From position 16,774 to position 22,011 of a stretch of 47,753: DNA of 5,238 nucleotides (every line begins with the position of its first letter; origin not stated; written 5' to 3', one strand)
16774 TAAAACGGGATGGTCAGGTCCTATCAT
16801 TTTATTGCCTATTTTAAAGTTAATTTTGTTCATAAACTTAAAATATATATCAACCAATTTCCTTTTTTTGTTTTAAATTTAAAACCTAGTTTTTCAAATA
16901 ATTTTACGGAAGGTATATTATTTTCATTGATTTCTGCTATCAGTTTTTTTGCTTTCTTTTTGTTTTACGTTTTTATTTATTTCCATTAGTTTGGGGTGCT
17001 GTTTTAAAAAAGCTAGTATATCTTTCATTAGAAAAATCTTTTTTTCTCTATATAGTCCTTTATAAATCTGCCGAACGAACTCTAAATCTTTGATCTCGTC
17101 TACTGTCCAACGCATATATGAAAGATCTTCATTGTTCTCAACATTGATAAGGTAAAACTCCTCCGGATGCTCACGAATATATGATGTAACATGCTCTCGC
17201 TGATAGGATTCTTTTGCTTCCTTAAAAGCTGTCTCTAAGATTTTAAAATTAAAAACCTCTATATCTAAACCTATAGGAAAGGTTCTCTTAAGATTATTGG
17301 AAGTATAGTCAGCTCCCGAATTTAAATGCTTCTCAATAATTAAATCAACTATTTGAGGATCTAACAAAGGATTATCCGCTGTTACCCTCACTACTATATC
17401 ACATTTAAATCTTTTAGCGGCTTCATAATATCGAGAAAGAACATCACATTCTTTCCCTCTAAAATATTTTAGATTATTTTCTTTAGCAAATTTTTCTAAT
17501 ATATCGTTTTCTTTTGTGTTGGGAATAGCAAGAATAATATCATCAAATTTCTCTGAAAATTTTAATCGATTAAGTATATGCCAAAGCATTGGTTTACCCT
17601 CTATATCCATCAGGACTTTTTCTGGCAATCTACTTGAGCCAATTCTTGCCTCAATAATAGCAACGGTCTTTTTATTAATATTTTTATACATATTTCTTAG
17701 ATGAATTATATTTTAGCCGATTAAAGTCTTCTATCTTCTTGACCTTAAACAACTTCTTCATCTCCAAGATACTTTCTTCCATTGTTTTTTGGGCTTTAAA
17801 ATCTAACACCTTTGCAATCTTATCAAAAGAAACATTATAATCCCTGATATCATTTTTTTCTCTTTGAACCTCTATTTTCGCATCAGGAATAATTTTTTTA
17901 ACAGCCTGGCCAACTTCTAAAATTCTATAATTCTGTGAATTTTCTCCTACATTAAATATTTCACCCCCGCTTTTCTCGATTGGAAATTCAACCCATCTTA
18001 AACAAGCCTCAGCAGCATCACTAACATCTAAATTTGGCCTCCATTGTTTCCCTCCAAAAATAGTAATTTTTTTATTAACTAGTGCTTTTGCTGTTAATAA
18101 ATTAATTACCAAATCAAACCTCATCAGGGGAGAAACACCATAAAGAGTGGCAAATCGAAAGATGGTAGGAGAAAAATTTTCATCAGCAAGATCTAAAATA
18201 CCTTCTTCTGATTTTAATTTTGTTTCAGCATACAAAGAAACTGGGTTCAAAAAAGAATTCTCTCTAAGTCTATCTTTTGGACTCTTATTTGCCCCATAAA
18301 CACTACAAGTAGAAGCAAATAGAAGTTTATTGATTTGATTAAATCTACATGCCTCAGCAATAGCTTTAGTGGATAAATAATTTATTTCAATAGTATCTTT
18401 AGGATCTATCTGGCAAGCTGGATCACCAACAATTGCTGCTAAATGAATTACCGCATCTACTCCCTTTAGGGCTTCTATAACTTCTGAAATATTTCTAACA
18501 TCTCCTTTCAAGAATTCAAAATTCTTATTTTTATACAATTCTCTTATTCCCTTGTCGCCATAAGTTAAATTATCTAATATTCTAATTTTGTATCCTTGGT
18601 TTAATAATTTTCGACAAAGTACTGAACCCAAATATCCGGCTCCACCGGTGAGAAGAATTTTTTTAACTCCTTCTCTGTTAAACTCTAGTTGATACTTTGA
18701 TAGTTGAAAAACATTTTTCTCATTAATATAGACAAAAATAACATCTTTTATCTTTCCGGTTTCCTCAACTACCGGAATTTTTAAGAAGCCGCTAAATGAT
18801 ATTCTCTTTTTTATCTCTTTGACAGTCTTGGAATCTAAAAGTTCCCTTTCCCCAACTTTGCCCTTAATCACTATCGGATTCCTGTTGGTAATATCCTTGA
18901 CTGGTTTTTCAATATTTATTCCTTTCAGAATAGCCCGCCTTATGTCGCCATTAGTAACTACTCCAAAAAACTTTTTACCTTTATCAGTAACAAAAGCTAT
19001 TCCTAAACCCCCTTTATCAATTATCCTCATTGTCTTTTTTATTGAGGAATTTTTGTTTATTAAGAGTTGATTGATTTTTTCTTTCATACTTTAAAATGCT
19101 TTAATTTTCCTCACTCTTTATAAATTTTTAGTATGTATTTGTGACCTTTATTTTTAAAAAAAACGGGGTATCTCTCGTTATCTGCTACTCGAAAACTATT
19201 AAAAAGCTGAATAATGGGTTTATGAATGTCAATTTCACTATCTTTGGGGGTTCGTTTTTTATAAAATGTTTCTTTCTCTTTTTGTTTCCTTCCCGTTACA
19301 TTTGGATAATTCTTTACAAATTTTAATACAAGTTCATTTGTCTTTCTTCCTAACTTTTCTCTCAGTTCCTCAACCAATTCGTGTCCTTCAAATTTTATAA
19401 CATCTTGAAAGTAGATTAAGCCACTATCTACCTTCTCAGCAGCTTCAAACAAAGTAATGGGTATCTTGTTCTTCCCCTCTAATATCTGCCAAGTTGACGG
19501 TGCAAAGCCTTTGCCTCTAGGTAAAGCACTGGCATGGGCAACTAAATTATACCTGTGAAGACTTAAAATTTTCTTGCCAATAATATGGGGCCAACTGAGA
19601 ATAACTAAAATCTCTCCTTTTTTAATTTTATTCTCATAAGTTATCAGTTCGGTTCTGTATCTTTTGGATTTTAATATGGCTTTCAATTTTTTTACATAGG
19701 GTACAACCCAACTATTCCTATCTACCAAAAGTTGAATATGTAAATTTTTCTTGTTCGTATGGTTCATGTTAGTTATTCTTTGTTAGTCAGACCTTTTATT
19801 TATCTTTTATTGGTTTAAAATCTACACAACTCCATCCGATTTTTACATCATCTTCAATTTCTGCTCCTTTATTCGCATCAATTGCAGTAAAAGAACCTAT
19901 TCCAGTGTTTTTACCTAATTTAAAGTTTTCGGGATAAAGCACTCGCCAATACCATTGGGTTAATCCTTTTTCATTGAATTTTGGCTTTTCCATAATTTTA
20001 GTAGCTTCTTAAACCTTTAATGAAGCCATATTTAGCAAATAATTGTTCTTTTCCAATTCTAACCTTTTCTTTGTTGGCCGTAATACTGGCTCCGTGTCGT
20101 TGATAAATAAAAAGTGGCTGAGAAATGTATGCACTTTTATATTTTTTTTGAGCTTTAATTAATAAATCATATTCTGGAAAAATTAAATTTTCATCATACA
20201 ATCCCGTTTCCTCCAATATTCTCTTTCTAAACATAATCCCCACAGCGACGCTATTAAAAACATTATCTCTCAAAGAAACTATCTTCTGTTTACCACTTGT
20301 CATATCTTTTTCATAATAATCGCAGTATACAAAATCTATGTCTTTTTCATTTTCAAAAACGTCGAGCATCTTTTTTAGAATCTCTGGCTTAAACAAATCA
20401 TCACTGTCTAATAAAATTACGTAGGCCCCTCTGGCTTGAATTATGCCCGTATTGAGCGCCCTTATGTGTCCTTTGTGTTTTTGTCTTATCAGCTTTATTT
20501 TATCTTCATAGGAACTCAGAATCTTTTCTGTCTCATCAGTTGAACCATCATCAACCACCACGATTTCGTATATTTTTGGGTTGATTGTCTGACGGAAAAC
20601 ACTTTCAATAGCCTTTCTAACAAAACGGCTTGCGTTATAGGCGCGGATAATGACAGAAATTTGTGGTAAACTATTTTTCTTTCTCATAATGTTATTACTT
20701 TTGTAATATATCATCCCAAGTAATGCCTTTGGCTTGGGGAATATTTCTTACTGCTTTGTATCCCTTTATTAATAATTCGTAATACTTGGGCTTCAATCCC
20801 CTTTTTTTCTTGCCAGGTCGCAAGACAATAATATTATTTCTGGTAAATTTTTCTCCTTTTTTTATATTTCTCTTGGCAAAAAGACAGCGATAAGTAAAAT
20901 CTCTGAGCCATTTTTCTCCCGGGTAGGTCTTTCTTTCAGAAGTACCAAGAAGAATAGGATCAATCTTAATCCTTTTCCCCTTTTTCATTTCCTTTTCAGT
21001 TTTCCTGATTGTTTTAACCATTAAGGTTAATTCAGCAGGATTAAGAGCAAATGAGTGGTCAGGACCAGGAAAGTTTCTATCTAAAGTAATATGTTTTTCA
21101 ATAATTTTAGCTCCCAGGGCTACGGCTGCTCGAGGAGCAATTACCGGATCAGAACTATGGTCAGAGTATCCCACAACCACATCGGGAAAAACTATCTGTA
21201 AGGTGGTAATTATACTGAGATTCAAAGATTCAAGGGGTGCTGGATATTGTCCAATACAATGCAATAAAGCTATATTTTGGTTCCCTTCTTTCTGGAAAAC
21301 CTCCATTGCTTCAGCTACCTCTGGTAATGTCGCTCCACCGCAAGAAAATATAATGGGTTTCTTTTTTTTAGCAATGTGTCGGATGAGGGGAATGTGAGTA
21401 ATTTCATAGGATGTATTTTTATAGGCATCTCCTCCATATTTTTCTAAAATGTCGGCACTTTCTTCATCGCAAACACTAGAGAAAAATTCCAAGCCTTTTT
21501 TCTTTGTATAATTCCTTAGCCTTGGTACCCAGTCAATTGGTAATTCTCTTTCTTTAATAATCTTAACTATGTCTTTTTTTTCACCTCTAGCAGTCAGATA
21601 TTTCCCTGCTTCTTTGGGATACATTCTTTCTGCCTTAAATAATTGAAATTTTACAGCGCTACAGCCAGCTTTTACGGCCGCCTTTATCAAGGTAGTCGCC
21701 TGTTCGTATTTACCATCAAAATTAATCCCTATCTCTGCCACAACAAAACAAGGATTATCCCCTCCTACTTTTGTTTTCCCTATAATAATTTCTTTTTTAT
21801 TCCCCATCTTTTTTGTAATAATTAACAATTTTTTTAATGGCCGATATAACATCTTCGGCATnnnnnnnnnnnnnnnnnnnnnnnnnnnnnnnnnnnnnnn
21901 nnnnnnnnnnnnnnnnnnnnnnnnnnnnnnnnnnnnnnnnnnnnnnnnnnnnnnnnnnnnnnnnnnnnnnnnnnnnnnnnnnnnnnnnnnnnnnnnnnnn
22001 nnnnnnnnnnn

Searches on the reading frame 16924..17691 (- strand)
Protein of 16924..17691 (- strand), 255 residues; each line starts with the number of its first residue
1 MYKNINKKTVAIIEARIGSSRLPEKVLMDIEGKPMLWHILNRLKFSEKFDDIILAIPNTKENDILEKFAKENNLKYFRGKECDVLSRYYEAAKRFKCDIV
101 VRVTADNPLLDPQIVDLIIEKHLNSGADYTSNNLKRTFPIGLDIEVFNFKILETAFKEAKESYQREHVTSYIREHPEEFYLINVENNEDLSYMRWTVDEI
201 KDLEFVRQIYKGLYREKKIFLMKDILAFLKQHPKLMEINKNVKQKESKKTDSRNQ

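Call 26: search_protein_families(library=pfam, proteins=[window:16924-17691:-], max_evalue=0.0001)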
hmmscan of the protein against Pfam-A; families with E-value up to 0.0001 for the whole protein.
window:16924-17691:- (255 aa): 2 families
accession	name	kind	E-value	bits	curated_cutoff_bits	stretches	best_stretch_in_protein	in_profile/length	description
PF02348.25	CTP_transf_3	-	2.2e-37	129.4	22.6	1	10-209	1-205/217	Cytidylyltransferase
PF12804.13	NTP_transf_3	-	3.3e-07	31.1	27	1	19-129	14-118/160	MobA-like NTP transferase domain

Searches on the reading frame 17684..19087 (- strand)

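Call 26: search_protein_families(library=pfam, proteins=[window:17684-19087:-], max_evalue=0.0001)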
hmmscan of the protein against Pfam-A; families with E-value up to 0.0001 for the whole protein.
window:17684-19087:- (467 aa): 9 families
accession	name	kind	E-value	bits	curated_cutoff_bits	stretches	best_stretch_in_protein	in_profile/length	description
PF01370.27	Epimerase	-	5.3e-50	170.5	20.9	1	144-381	1-240/240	NAD dependent epimerase/dehydratase family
PF16363.11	GDP_Man_Dehyd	-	1.4e-27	97.5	27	1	145-443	1-332/332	GDP-mannose 4,6 dehydratase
PF01073.25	3Beta_HSD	-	6.1e-23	81.7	22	1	146-306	2-166/280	3-beta hydroxysteroid dehydrogenase/isomerase family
PF04321.23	RmlD_sub_bind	-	3.5e-17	62.8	27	1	143-381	2-213/287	RmlD substrate binding domain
PF02719.21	Polysacc_synt_2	-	2e-14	53.9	20.2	1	144-261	1-129/293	Polysaccharide biosynthesis protein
PF13460.12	NAD_binding_10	-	1.8e-10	41.4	27.2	1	148-295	1-129/184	NAD(P)H-binding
PF07993.18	NAD_binding_4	-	1.7e-09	37.6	20.1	1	146-317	1-209/258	Male sterility protein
PF05368.20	NmrA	-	1.6e-08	35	27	1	142-218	3-78/298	NmrA-like family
PF00571.33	CBS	-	4.2e-06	27.4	24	0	10-54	12-56/57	CBS domain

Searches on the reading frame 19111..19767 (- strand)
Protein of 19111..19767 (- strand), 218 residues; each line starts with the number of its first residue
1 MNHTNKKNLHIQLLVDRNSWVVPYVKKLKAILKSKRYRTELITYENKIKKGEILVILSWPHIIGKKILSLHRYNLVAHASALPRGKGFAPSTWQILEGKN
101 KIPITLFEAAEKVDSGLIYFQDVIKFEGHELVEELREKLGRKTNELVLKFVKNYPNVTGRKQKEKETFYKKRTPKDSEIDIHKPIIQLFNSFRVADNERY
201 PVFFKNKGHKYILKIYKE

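Call 28: search_protein_families(library=pfam, proteins=[window:19111-19767:-], max_evalue=0.0001)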
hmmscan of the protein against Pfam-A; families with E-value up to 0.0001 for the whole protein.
window:19111-19767:- (218 aa): 1 family
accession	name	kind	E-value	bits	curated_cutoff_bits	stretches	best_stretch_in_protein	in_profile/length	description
PF00551.24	Formyl_trans_N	-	6.8e-11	42.7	26.1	1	4-146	35-176/181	Formyl transferase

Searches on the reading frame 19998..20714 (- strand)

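Call 28: search_protein_families(library=pfam, proteins=[window:19998-20714:-], max_evalue=0.0001)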
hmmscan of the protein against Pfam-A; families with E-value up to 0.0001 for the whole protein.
window:19998-20714:- (238 aa): 4 families
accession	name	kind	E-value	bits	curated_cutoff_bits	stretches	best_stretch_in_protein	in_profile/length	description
PF00535.33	Glycos_transf_2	-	2.6e-33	115.7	23.3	1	20-144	1-128/168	Glycosyl transferase family 2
PF13641.12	Glyco_tranf_2_3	-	7.7e-16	59.2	27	1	17-131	1-121/230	Glycosyltransferase like family 2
PF10111.15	Glyco_tranf_2_2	-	3.3e-12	46.9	27.3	1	22-210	3-221/276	Glycosyltransferase like family 2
PF03071.21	GNT-I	-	2e-05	24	25.4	1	12-84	88-160/434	GNT-I family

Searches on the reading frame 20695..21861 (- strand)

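Call 28: search_protein_families(library=pfam, proteins=[window:20695-21861:-], max_evalue=0.0001)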
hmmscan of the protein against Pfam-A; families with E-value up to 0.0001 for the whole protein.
window:20695-21861:- (388 aa): 2 families
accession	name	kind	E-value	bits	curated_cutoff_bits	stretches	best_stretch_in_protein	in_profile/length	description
PF03102.20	NeuB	-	2.5e-78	263.3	22.1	1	58-296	1-240/241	NeuB family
PF08666.17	SAF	-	4.7e-09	37.1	21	1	325-385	2-62/63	SAF domain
